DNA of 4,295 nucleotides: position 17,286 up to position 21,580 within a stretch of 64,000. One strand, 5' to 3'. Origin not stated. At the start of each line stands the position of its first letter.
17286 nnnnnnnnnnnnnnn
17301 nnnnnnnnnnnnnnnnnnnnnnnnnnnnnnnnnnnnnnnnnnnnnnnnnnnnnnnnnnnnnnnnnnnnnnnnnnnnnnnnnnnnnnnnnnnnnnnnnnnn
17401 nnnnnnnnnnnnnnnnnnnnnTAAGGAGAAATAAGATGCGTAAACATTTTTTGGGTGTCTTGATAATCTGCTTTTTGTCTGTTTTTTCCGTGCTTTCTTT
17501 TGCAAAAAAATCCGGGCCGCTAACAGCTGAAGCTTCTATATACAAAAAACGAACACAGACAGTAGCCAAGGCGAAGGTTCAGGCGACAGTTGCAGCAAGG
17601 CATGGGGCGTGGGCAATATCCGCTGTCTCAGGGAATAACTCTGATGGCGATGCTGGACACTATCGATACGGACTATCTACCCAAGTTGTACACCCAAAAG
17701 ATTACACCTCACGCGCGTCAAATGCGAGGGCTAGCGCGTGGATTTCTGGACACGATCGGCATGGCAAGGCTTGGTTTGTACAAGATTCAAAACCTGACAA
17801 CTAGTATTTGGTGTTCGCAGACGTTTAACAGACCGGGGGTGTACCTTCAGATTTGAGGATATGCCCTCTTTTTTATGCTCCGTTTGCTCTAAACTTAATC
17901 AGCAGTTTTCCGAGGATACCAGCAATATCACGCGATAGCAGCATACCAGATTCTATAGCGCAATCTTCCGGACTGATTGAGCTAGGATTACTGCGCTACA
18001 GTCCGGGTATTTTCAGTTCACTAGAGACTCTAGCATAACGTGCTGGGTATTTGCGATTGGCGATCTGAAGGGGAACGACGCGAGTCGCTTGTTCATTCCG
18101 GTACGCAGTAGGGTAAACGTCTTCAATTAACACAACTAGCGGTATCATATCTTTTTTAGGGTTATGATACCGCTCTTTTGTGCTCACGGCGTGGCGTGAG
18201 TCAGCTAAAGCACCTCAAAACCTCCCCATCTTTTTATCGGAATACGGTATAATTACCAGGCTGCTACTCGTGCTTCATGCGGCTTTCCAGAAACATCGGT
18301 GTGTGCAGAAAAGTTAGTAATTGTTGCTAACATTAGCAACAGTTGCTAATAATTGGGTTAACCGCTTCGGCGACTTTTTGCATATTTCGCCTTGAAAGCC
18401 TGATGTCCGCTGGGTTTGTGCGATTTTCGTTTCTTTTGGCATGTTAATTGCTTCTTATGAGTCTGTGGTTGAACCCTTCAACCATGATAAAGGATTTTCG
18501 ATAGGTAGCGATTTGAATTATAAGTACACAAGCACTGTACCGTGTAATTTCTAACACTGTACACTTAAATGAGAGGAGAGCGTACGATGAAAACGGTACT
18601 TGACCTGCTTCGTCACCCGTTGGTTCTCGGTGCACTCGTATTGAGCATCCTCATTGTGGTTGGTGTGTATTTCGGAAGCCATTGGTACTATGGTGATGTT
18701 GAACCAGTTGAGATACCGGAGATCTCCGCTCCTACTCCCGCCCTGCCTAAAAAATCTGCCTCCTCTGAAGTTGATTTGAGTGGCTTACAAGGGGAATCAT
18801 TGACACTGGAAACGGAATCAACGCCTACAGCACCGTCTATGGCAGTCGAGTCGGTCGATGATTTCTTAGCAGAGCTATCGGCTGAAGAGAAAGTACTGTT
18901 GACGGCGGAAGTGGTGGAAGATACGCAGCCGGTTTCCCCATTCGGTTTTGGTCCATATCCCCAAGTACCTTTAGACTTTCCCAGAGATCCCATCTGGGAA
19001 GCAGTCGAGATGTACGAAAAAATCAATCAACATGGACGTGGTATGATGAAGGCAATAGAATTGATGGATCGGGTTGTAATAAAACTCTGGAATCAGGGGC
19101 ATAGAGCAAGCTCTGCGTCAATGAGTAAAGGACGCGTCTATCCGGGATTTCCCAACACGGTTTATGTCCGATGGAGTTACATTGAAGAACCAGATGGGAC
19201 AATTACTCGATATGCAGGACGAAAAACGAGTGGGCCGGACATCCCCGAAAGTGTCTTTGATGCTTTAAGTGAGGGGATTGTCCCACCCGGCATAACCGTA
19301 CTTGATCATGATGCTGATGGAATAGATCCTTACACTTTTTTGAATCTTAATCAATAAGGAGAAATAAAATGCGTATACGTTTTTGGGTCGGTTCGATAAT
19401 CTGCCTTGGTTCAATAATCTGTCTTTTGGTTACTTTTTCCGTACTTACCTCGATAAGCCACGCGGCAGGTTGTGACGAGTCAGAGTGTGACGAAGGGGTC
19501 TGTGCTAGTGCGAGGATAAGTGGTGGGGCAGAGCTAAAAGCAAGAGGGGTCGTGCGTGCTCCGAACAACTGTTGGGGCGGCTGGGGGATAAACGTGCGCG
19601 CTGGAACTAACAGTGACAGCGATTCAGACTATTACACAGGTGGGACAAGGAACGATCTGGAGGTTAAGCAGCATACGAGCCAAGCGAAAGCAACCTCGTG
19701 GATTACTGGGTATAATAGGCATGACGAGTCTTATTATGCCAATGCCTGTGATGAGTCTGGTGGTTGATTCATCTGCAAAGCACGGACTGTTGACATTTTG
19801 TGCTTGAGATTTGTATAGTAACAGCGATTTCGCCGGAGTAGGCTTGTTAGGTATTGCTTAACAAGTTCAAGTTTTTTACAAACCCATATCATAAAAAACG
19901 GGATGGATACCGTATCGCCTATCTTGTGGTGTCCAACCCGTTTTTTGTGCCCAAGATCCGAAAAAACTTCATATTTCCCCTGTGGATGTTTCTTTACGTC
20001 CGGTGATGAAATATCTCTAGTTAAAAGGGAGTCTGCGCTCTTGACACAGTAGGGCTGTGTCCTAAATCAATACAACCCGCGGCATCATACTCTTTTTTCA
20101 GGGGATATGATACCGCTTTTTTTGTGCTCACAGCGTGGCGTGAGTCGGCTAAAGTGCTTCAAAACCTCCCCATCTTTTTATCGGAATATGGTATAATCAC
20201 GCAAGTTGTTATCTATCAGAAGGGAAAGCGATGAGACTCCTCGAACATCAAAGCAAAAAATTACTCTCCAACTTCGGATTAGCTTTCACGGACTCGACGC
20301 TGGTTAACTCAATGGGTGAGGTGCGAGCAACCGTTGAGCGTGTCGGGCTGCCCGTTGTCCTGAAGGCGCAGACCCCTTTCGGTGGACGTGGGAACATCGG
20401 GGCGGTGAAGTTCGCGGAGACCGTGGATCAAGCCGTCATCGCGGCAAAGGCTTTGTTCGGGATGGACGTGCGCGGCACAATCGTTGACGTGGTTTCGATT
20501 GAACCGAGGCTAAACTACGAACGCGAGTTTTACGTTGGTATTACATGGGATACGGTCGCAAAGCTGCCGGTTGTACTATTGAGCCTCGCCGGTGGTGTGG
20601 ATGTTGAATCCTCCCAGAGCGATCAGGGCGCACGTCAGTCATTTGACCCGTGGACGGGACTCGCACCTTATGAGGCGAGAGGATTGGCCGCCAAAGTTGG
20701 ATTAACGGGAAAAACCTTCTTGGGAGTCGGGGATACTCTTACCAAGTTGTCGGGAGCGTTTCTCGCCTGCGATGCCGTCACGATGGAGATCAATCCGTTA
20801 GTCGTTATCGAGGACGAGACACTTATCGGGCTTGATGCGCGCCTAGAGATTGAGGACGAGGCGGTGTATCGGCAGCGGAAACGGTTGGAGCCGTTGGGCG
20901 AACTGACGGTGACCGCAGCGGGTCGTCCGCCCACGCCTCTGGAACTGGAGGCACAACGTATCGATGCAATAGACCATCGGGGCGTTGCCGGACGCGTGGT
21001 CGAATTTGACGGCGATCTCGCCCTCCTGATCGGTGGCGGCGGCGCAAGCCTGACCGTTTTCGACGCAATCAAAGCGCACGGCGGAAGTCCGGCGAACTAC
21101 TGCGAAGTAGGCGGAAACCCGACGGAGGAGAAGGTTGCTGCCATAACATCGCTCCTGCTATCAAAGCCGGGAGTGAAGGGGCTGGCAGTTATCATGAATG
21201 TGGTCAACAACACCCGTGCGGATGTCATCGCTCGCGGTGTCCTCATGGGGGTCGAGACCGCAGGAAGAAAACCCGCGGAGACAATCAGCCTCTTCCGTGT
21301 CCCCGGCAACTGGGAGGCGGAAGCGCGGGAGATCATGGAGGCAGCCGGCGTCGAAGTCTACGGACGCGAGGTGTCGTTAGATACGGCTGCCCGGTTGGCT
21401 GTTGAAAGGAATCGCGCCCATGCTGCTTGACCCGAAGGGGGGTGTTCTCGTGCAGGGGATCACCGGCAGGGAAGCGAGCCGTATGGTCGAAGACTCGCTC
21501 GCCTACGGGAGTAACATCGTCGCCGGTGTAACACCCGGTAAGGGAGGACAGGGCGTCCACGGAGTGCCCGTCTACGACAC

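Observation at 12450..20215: Candidate novel sigma-54-controlled array of paralogous membrane-anchored plus small-secreted-protein cassettes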

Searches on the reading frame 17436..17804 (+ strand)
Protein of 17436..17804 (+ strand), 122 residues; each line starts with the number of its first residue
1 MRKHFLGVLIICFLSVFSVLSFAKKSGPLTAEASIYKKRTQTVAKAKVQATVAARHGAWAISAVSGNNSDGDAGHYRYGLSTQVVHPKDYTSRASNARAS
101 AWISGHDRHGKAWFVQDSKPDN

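Call 5: search_protein_families(library=pfam, proteins=[window:17436-17804:+], max_evalue=0.1)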
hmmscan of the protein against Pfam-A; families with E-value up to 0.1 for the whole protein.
window:17436-17804:+ (122 aa): 0 families

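Call 6: search_protein_families(library=ncbifam, proteins=[window:17436-17804:+], max_evalue=0.1)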
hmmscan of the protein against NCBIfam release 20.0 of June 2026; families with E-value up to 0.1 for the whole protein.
window:17436-17804:+ (122 aa): 1 family
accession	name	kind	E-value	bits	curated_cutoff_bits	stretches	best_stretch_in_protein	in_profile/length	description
NF041887.1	Rmf_like_phage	equivalog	0.049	13.1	40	1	93-109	27-41/43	Rmf/CrpP fold protein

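Call 40: find_homologous_proteins(query=A5, max_evalue=0.001)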
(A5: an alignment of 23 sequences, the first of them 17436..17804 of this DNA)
Query A5 (23 sequences) (122 aa, profile of the alignment): 44 proteins with E <= 0.001 among 2684 candidates.
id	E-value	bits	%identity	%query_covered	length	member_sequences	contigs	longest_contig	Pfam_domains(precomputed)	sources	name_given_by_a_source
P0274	3.2e-30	122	59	98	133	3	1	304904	-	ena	-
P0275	7.4e-30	121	58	98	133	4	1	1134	-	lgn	-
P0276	1.0e-29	121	93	98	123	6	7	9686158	-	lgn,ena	-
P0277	2.3e-29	120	-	-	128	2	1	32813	-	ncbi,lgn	-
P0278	1.2e-27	114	59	98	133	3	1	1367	-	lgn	-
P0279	1.7e-27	114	57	98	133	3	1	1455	-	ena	-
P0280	1.8e-27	114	59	98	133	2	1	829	-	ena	-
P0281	3.6e-27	113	83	98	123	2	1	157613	-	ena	-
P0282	7.1e-27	112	47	12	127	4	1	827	-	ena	-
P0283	3.3e-26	109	43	92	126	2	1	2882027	-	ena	-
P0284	2.9e-25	106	-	-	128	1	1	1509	-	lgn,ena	-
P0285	5.4e-25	106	60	96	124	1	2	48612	-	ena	-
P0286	7.5e-25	105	-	-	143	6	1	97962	-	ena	-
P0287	7.7e-25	105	24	71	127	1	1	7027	-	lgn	-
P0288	1.2e-24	104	-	-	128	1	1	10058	-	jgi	jgi:hypothetical protein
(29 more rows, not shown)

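Call 51: predict_structure(alignment_id=A6)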
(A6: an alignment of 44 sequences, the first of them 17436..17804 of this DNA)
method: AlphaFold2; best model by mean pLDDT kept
length: 122 residues; sequences in the alignment: 44
mean_pLDDT: 85.6   pTM: 0.73
mean pLDDT of the five models: 85.6, 84.8, 84.1, 83.4, 82.7
residues with pLDDT >= 90: 69; 70-90: 32; 50-70: 21; < 50: 0
segments of 3 or more residues with pLDDT < 50: none
pLDDT, mean of each block of 10 residues (from residue 1): 69 63 86 89 93 96 88 96 87 74 96 95 67
secondary structure, 60 per line:
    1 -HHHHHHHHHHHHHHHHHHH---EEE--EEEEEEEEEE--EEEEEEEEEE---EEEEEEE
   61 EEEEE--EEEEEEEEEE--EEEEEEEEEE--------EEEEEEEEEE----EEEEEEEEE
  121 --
elements in order: H2-20 E24-26 E29-38 E41-50 E54-65 E68-77 E80-89 E98-107 E112-120
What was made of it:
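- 17436..17804 (+): S2: family B, 122 aa. Signal peptide plus an eight-strand beta-sandwich. Model pLDDT 85.6 (call 51).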

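Call 60: search_solved_structures(query=A6, max_evalue=10)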
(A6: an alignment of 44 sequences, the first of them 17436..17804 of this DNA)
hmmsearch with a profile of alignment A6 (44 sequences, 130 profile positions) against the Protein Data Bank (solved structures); distinct sequences matched with E-value up to 10: 0.
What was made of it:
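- On Lactococcin 972 family bacteriocin: The family-B profile finds no PDB sequence (call 60).
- On CsgC / CsgH curli inhibitor: There is no sequence hit (calls 5, 60) and no curli-related hit among the nine island proteins scanned (calls 5, 6).
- Closest known: CsgC / CsgH periplasmic curli-inhibitor beta-sandwiches. Different: There is no sequence similarity (call 60), and no curli-related Pfam or NCBIfam hit in the nine island proteins (calls 5, 6).
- Closest known: Lactococcin 972 family bacteriocins. Different: There is no sequence match (calls 5, 60).
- No sequence match to Lactococcin_972 or any other Pfam family (call 5), or to any PDB sequence (call 60).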

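Call 61: search_protein_families(library=padloc, proteins=[window:17436-17804:+], max_evalue=0.1)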
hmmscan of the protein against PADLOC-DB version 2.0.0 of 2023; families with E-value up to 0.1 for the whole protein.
window:17436-17804:+ (122 aa): 0 families

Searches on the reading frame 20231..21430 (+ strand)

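Call 71: search_protein_families(library=pfam, proteins=[window:20231-21430:+], max_evalue=0.00001)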
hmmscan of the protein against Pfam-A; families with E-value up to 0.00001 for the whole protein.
window:20231-21430:+ (399 aa): 4 families
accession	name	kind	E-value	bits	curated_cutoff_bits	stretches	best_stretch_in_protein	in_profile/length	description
PF08442.15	ATP-grasp_2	-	3.8e-38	131.6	29.5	1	3-192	2-202/202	ATP-grasp domain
PF13549.11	ATP-grasp_5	-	5.4e-12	46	27.6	1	3-207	10-221/221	ATP-grasp domain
PF16114.10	Citrate_bind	-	4.2e-08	33.4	26.8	1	244-391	13-175/177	ATP citrate lyase citrate-binding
PF24948.1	Citrate_synth_N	-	5.6e-07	29.6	83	1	42-215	54-228/232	ATP-citrate synthase ATP-grasp domain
